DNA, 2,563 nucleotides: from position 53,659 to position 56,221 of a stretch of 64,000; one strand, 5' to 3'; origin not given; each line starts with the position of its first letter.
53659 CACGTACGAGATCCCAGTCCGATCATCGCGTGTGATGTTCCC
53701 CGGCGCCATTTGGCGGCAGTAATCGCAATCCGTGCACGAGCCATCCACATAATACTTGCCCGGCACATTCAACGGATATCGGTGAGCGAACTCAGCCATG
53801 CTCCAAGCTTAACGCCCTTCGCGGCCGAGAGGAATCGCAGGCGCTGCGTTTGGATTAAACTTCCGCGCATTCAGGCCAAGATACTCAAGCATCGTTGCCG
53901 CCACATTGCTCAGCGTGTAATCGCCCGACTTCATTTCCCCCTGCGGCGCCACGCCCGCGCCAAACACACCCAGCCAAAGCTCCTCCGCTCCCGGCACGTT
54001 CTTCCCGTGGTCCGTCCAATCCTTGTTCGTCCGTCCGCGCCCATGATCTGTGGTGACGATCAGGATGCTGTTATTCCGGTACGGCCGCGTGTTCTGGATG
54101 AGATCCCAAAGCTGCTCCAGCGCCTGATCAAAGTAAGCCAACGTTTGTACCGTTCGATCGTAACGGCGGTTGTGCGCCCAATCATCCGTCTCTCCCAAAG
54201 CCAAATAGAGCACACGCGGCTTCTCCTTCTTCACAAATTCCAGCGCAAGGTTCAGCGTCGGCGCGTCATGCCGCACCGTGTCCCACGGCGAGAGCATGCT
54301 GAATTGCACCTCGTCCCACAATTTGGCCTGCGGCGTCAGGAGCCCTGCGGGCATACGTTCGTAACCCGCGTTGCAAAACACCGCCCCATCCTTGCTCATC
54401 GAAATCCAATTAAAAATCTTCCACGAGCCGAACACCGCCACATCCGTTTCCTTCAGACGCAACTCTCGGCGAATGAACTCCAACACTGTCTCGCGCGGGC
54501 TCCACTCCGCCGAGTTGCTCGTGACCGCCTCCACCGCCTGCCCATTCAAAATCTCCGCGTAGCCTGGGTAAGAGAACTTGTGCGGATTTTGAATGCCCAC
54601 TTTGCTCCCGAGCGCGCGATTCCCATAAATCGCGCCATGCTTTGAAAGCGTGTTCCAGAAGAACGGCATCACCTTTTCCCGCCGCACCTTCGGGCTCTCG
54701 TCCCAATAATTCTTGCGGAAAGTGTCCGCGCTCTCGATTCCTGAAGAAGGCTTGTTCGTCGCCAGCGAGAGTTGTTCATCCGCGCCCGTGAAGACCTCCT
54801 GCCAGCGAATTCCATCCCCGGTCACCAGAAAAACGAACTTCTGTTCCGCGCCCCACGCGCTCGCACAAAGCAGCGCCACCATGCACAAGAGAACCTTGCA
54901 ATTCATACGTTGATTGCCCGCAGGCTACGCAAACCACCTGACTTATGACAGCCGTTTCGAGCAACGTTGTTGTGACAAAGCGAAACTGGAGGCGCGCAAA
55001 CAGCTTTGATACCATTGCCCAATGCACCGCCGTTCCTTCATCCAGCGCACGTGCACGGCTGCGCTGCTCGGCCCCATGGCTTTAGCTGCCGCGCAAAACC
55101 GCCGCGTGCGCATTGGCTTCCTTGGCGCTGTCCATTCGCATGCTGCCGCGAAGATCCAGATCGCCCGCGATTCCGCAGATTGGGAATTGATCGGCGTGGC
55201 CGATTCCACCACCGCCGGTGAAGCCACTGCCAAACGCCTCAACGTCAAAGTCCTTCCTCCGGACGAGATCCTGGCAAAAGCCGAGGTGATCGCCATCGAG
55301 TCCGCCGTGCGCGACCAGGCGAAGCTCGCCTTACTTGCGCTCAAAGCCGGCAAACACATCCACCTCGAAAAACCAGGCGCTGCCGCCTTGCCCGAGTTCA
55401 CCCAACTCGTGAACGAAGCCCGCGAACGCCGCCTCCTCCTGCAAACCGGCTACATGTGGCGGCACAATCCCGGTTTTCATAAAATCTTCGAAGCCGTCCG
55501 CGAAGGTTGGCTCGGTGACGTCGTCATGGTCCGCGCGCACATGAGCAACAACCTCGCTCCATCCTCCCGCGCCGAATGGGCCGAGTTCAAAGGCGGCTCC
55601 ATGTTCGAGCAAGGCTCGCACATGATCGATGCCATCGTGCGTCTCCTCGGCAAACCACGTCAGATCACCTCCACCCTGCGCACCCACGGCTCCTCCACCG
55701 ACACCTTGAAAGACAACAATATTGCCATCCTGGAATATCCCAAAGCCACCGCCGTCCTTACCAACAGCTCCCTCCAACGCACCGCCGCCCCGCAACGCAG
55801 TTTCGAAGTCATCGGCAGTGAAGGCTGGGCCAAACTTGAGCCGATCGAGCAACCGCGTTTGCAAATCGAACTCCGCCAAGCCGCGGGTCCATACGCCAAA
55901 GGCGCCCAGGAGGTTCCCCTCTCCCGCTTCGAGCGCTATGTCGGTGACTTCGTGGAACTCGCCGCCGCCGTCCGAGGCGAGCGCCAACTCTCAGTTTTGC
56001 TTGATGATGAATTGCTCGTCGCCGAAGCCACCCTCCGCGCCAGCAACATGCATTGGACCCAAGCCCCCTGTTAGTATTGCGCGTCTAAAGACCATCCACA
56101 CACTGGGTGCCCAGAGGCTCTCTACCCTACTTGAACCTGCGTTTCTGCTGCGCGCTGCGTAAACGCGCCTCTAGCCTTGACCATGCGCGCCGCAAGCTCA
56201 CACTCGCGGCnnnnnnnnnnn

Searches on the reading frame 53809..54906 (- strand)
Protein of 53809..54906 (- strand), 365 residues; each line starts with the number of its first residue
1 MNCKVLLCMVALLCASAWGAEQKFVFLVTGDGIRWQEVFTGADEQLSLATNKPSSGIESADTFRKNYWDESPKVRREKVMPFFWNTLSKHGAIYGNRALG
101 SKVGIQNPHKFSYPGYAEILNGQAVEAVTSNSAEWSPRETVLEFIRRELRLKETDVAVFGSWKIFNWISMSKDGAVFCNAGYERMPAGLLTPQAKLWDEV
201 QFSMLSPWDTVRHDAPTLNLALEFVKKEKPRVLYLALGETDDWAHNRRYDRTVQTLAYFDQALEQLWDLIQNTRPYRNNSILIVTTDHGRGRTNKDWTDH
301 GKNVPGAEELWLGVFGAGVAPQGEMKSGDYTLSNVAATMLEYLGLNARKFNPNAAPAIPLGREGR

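Call 70: search_protein_families(library=pfam, proteins=[window:53809-54906:-], max_evalue=0.001)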
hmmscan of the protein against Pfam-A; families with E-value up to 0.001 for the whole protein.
window:53809-54906:- (365 aa): 3 families
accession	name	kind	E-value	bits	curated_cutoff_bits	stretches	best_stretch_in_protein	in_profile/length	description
PF01676.23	Metalloenzyme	-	7.1e-11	42.5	24.3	1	221-346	138-251/252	Metalloenzyme superfamily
PF00884.28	Sulfatase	-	9.5e-08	32.1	25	1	119-344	86-300/301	Sulfatase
PF01663.27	Phosphodiest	-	2.1e-05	24.7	23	1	191-294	131-225/342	Type I phosphodiesterase / nucleotide pyrophosphatase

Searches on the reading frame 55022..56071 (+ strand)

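Call 70: search_protein_families(library=pfam, proteins=[window:55022-56071:+], max_evalue=0.001)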
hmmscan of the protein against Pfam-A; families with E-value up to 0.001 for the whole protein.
window:55022-56071:+ (350 aa): 3 families
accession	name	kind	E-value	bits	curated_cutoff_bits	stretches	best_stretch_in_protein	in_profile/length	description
PF22725.1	GFO_IDH_MocA_C3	-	4.6e-20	72.3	27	1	153-270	2-123/124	GFO/IDH/MocA C-terminal domain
PF02894.22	GFO_IDH_MocA_C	-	1.3e-12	48.4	22.9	1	157-286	2-143/218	Oxidoreductase family, C-terminal alpha/beta domain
PF01408.29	GFO_IDH_MocA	-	3.7e-09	37.7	24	1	30-144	2-120/120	Oxidoreductase family, NAD-binding Rossmann fold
